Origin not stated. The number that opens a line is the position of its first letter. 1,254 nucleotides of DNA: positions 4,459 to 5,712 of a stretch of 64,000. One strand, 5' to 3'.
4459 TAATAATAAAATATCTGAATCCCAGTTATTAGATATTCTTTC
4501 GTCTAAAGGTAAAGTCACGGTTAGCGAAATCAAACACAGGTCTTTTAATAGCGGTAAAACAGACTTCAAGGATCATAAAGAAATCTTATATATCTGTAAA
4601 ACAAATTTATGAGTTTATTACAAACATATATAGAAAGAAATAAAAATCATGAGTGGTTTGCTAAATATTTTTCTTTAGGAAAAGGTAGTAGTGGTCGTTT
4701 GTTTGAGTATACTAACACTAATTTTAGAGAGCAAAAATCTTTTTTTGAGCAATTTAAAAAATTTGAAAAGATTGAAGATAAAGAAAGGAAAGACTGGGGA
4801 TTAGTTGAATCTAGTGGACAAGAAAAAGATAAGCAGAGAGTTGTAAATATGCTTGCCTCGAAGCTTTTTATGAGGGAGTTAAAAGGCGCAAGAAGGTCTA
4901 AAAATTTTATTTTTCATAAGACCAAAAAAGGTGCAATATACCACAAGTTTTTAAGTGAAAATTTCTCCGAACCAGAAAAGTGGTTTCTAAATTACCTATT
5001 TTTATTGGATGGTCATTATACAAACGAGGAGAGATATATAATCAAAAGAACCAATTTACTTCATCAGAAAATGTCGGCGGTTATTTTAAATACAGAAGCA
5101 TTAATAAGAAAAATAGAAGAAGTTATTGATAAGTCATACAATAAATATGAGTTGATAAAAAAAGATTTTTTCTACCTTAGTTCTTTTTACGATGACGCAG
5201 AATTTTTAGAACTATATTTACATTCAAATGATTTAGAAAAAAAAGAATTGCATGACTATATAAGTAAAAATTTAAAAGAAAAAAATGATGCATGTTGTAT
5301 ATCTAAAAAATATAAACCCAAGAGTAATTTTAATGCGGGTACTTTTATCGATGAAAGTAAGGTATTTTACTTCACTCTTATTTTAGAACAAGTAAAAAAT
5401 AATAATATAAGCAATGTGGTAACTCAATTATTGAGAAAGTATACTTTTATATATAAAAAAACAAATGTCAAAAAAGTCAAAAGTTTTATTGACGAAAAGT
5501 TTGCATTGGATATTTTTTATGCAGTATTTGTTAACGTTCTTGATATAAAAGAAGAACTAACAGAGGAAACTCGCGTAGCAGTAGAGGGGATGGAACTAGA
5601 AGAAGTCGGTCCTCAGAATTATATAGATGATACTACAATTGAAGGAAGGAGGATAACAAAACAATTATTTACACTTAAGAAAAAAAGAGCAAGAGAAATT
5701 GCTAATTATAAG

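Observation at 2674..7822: Defence island: two D12 adenine methyltransferases, an HNH endonuclease and a GmrSD-like type IV nuclease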

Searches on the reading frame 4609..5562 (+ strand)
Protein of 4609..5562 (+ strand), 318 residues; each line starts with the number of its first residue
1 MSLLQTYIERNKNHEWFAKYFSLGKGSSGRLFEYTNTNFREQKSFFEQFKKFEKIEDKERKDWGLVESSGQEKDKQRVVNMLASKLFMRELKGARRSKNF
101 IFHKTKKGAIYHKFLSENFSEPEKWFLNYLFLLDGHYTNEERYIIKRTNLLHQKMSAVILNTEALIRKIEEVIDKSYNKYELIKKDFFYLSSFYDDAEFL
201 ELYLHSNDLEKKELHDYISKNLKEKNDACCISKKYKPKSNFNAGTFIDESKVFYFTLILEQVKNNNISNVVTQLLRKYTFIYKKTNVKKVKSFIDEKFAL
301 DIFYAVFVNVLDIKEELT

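Call 46: search_protein_representatives(alignment_id=A2)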
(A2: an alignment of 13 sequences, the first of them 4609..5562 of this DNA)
Query: 13 sequences, 308 profile positions. Proteins with E-value up to 0.001 (for the whole library): 139; up to 1e-10: 122; up to 1e-30: 95. The best 139 are listed.
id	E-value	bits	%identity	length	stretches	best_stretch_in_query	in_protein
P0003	1.7e-115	402.0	-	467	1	1-307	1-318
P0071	1.4e-106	372.7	-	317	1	1-302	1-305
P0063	1.1e-99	350.1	-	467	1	1-306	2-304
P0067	5.5e-97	341.2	-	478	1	1-305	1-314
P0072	6.7e-93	327.8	-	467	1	1-306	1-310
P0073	4.1e-92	325.3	-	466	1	1-305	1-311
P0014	4.2e-92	325.2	-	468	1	1-306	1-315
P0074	1.2e-90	320.5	-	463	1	1-307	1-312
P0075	5.6e-88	311.7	-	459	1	1-306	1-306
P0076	1.9e-85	303.3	-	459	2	1-307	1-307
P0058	2.6e-85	302.9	-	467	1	1-303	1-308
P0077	1.5e-84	300.4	-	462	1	1-305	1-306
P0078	3.2e-83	296.1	-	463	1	1-300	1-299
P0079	3.5e-80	286.1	-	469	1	3-306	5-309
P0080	5.4e-80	285.4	-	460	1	1-306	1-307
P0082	8.3e-79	281.5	-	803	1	1-303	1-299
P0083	3.0e-78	279.7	-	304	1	1-299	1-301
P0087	1.5e-74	267.6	-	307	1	1-300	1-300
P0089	1.5e-73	264.2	-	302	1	1-301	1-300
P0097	4.5e-69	249.6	-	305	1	1-305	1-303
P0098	4.8e-69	249.5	-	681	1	1-303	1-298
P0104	2.2e-67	244.0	-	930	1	1-298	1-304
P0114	3.3e-64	233.6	-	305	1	1-299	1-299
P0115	4.9e-64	233.0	-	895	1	1-301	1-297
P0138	5.3e-50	186.9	-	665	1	1-302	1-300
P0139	6.1e-50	186.7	-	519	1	1-306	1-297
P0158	3.9e-32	128.3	-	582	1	90-301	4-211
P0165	9.7e-28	113.8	-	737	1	3-301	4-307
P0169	2.8e-23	99.2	-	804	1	4-300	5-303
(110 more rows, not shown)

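Call 47: search_protein_families(library=pfam, proteins=[P0098, P0104, P0115, P0138, P0165, P0169, P0082, P0158, P0139, P0087], max_evalue=0.01)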
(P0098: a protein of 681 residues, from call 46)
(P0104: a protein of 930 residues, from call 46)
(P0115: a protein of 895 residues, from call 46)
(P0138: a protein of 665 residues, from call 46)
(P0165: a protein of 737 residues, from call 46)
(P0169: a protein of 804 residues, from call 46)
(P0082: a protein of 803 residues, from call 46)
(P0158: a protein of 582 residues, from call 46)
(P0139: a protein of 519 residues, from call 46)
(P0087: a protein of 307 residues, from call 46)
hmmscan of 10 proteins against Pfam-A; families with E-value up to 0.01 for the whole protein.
P0098 (681 aa): 3 families
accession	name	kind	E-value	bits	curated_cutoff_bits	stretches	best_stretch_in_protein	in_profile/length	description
PF07728.20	AAA_5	-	4.3e-10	40.2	22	1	350-534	2-138/139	AAA domain (dynein-related subfamily)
PF14947.12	HTH_45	-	0.00036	20.9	25.5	1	79-110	42-73/77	Winged helix-turn-helix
PF22813.1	TcaA_2nd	-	0.0051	17.6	26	0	79-111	77-101/103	TcaA protein second domain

P0104 (930 aa): 2 families
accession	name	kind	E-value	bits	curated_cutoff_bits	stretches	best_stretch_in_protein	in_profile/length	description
PF07728.20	AAA_5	-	1e-10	42.2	22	1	602-772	1-138/139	AAA domain (dynein-related subfamily)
PF13191.12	AAA_16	-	0.0032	18.4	32.6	1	597-628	21-51/167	AAA ATPase domain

P0115 (895 aa): 2 families
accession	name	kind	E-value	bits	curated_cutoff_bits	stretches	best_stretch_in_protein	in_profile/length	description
PF07728.20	AAA_5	-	1.4e-09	38.5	22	1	573-748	1-138/139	AAA domain (dynein-related subfamily)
PF14947.12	HTH_45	-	0.00043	20.7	25.5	1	78-109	40-71/77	Winged helix-turn-helix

P0138 (665 aa): 4 families
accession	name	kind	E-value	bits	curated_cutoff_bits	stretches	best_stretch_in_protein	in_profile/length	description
PF07728.20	AAA_5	-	8.8e-16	58.6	22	1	415-559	21-139/139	AAA domain (dynein-related subfamily)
PF00004.35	AAA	-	4.9e-06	27.5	21.2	0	369-386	1-18/131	ATPase family associated with various cellular activities (AAA)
PF13401.12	AAA_22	-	0.00011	22.9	27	1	368-506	7-107/130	AAA domain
PF00910.28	RNA_helicase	-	0.0025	18.7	21.5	0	369-432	1-63/105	RNA helicase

P0165 (737 aa): 1 family
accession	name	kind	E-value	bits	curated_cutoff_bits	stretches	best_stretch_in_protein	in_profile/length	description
PF07728.20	AAA_5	-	5.7e-07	30.1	22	1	337-567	3-138/139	AAA domain (dynein-related subfamily)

P0169 (804 aa): 3 families
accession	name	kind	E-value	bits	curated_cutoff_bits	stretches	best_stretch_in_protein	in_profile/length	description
PF25201.1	nSTAND6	-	0.00036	21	27.7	1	340-375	13-48/148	Novel STAND NTPase 6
PF07728.20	AAA_5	-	0.00051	20.5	22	0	348-476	2-96/139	AAA domain (dynein-related subfamily)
PF13191.12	AAA_16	-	0.00093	20.2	32.6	1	339-369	16-48/167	AAA ATPase domain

P0082 (803 aa): 7 families
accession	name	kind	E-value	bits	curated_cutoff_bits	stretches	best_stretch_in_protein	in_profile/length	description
PF07728.20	AAA_5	-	7.1e-17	62.1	22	1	561-699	16-139/139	AAA domain (dynein-related subfamily)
PF00004.35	AAA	-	5.1e-06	27.4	21.2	1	521-706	2-130/131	ATPase family associated with various cellular activities (AAA)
PF13245.12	AAA_19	-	2.7e-05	24.8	25.1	1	520-647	14-114/134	AAA domain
PF13401.12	AAA_22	-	0.0012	19.6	27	1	520-648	8-109/130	AAA domain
PF04851.21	ResIII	-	0.0014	19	22.5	1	520-640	26-143/164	Type III restriction enzyme, res subunit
PF13481.12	AAA_25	-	0.0016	18.5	27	1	520-548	36-64/195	AAA domain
PF00910.28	RNA_helicase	-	0.0075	17.2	21.5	0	521-580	2-60/105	RNA helicase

P0158 (582 aa): 1 family
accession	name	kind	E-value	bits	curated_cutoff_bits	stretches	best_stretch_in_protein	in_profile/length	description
PF07728.20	AAA_5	-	2.5e-12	47.4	22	1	269-429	1-138/139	AAA domain (dynein-related subfamily)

P0139 (519 aa): 0 families

P0087 (307 aa): 0 families

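Call 48: find_encoding_contigs(protein=P0087, flank=6000, max_places=3)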
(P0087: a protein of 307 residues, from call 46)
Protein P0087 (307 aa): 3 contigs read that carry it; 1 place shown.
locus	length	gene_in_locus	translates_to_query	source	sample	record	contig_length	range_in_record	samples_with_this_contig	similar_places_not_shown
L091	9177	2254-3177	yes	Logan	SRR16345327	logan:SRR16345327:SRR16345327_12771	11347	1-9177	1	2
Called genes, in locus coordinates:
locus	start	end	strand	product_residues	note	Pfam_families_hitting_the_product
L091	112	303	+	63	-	PF01381:HTH_3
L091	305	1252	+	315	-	PF02086:MethyltransfD12, PF03602:Cons_hypoth95 (faint)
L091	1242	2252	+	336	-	PF02086:MethyltransfD12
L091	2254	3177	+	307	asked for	-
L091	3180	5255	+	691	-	PF03235:GmrSD_N, PF07510:GmrSD_C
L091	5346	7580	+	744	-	PF03235:GmrSD_N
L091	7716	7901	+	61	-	PF15731:MqsA_antitoxin (weak), PF01381:HTH_3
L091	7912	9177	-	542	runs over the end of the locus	PF10088:DUF2326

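Call 49: find_encoding_contigs(protein=P0071, flank=6000, max_places=3)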
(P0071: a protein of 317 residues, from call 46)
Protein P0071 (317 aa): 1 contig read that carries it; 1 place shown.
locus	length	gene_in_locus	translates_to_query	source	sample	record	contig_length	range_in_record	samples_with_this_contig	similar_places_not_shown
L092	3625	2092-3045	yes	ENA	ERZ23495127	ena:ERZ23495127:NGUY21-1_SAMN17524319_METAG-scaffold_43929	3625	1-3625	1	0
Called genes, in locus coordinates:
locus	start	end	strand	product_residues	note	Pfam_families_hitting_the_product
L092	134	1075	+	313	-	PF02086:MethyltransfD12, PF03602:Cons_hypoth95 (faint)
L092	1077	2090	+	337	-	PF02086:MethyltransfD12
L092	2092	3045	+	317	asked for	-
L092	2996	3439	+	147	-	PF01844:HNH (faint)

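Call 58: find_encoding_contigs(protein=P0089, flank=6000, max_places=2)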
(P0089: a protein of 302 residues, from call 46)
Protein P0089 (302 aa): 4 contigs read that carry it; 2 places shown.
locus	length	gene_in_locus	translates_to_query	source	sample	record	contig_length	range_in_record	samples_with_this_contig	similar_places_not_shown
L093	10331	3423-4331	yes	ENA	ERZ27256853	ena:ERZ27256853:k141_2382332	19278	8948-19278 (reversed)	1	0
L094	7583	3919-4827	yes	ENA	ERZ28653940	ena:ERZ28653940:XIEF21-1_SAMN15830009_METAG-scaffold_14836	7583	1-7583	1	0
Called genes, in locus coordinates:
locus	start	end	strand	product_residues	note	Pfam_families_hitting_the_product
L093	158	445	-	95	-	-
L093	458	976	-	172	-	PF06908:YpsA, PF02481:DNA_processg_A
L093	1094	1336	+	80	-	PF12844:HTH_19 (weak), PF13443:HTH_26, PF01381:HTH_3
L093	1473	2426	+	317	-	PF02086:MethyltransfD12, PF03602:Cons_hypoth95 (faint)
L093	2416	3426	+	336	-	PF02086:MethyltransfD12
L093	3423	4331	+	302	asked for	-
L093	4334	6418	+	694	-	PF03235:GmrSD_N, PF07510:GmrSD_C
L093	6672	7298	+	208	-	PF00717:Peptidase_S24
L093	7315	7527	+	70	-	-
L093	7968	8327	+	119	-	PF08279:HTH_11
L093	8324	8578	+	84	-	-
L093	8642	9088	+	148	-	PF13392:HNH_3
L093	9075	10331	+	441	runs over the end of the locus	PF00176:SNF2-rel_dom, PF00270:DEAD (faint), PF04851:ResIII, PF00271:Helicase_C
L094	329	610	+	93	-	-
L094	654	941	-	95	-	-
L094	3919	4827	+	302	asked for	-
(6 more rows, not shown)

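Call 59: find_encoding_contigs(protein=P0083, flank=6000, max_places=2)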
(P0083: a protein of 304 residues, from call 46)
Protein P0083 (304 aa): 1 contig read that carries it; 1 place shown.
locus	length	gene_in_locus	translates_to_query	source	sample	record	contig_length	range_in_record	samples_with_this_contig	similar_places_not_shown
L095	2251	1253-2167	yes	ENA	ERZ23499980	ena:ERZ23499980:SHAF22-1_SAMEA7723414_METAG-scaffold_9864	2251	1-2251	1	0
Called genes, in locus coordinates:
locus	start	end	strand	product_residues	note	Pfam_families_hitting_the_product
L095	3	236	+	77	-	?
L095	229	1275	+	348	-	PF02086:MethyltransfD12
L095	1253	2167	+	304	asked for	-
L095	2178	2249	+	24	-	?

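Call 60: find_encoding_contigs(protein=P0114, flank=6000, max_places=2)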
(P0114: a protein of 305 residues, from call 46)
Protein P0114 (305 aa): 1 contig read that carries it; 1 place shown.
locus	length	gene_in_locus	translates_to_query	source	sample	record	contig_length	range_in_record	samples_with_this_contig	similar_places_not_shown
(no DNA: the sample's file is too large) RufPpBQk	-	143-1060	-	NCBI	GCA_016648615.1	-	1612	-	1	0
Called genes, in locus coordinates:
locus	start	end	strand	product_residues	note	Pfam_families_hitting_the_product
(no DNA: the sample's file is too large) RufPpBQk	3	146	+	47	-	?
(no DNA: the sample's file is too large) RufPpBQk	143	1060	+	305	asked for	-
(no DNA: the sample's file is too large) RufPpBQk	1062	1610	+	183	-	?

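Call 68: search_solved_structures(query=A2, max_evalue=10)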
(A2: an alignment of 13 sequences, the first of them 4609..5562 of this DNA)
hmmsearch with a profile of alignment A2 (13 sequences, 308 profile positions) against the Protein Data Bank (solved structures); distinct sequences matched with E-value up to 10: 0.

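Call 69: search_protein_families(library=pfam, alignment_id=A2, max_evalue=1)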
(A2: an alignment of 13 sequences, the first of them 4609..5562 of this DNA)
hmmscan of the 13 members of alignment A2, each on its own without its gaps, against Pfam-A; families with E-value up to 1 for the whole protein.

A. member 1, window:4609-5562:+ (318 aa): 0 families

B. families by the number of members that match (of 13 scanned): 8 families
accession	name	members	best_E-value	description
PF23691.1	YmgL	1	0.04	YmgL-like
PF23202.1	PAH_ZNF598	1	0.047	ZNF598 PAH domain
PF16854.11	VPS53_C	1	0.052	Vacuolar protein sorting-associated protein 53 C-terminus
PF17838.7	PH_16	1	0.1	PH domain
PF14947.12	HTH_45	1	0.1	Winged helix-turn-helix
PF19415.4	Astro_1A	1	0.11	Astrovirus transmembrane protein 1A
PF15199.11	DAOA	1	0.15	D-amino acid oxidase activator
PF17902.7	SH3_10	1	0.16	SH3 domain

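Call 71: find_encoding_contigs(protein=P0097, flank=6000, max_places=3)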
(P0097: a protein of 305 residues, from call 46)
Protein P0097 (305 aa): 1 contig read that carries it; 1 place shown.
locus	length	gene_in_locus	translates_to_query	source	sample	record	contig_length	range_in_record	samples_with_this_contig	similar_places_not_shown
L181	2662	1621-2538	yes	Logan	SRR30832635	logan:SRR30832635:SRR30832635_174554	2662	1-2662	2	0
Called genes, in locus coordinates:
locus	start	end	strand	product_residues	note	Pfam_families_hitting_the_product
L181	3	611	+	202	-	?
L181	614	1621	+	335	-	PF02086:MethyltransfD12, PF03602:Cons_hypoth95 (weak)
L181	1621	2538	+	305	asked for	-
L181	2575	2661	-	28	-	?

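Call 80: search_protein_families(library=padloc, proteins=[L091:3180-5255:+, L093:4334-6418:+, L091:5346-7580:+], max_evalue=1e-10)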
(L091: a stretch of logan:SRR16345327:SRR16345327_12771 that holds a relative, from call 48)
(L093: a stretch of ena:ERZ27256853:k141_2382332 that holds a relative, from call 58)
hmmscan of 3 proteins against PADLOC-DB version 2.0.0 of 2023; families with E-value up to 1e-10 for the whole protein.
L091:3180-5255:+ (691 aa): 21 families
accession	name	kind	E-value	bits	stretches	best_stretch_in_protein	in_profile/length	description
PDLC02693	Orf5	-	4.1e-104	347.5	1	21-567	6-539/543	Orf5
PDLC02702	Orf5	-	3.1e-64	215.7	1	23-572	2-543/543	Orf5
PDLC04157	HEC-06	-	1.2e-57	193.8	1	9-564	8-549/558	-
PDLC04155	HEC-06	-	2.7e-55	185.9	1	17-571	14-559/562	-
PDLC04154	HEC-06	-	6.2e-50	168.4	1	21-569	21-563/569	-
PDLC02687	Orf5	-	6.5e-45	151.9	1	14-553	7-541/543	Orf5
PDLC02700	Orf5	-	6.2e-43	145.3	2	19-233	7-229/555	Orf5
PDLC02695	Orf5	-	1e-38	131.1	2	5-284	3-309/601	Orf5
PDLC02692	Orf5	-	9.9e-30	101.7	1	23-241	7-227/558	Orf5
PDLC02701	Orf5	-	2.4e-29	100.3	1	4-570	2-594/596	Orf5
PDLC02686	Orf5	-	7.1e-25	85.5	1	18-261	15-270/566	Orf5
PDLC03655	mREase_IV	-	3e-24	83.4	0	186-488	214-518/629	Type IV methyl-directed restriction enzyme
PDLC02691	Orf5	-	6.5e-24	82.4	1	4-565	2-574/579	Orf5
PDLC02690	Orf5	-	7.2e-18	62.7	0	21-239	7-223/531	Orf5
PDLC02792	SspE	-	1e-16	58.5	0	472-565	638-730/771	SspE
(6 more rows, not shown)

L093:4334-6418:+ (694 aa): 20 families
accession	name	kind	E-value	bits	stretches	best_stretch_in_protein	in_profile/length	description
PDLC02693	Orf5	-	8.8e-106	353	1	21-571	6-541/543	Orf5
PDLC02702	Orf5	-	2e-59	199.8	1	23-574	2-543/543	Orf5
PDLC04157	HEC-06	-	6.5e-59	198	1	16-566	15-549/558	-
PDLC04155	HEC-06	-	8.9e-55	184.2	1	17-575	14-561/562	-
PDLC04154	HEC-06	-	3.4e-51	172.6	1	21-570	21-562/569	-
PDLC02700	Orf5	-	4e-47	159.2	1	19-570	7-553/555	Orf5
PDLC02687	Orf5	-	1.4e-42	144.1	1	19-553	12-539/543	Orf5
PDLC02695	Orf5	-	1.6e-41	140.4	2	4-300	2-328/601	Orf5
PDLC02701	Orf5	-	8e-31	105.2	2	4-304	2-321/596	Orf5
PDLC02691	Orf5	-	4.3e-29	99.5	1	4-246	2-267/579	Orf5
PDLC02692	Orf5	-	1.7e-26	91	1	23-284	7-271/558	Orf5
PDLC02686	Orf5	-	2.7e-26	90.2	1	16-570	13-564/566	Orf5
PDLC03655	mREase_IV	-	1.5e-25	87.8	1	190-490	216-518/629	Type IV methyl-directed restriction enzyme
PDLC02698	Orf5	-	4.9e-17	59.9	1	185-571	203-570/573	Orf5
PDLC02697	Orf5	-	2.2e-15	54.2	0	471-563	493-575/585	Orf5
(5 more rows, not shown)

L091:5346-7580:+ (744 aa): 20 families
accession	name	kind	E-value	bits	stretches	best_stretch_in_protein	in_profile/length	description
PDLC04154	HEC-06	-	2e-29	100.7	1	11-336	17-328/569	-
PDLC04157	HEC-06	-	4.2e-29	99.6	1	11-294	18-283/558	-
PDLC02687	Orf5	-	1.4e-25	88.1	1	13-336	15-322/543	Orf5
PDLC02695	Orf5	-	4.3e-25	86.1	1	1-281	3-292/601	Orf5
PDLC02693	Orf5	-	6.2e-25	86.2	1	14-478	7-441/543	Orf5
PDLC04155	HEC-06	-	2.1e-24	83.9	1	13-282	18-271/562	-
PDLC02686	Orf5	-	1.8e-22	77.6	1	9-262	14-256/566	Orf5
PDLC02786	SspE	-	1e-20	71.7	1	13-112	21-125/766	SspE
PDLC02701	Orf5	-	4.2e-19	66.5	1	2-328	4-330/596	Orf5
PDLC02690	Orf5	-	2.9e-16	57.4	1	15-246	9-213/531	Orf5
PDLC02688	Orf5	-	6.5e-16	56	1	7-289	1-271/554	Orf5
PDLC02792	SspE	-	1.5e-15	54.7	1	15-103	23-120/771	SspE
PDLC02694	Orf5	-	5.4e-15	53.1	1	15-261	17-260/574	Orf5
PDLC02700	Orf5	-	3.2e-14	50.6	1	13-262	9-240/555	Orf5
PDLC02698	Orf5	-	9e-14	49.1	1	8-396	10-389/573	Orf5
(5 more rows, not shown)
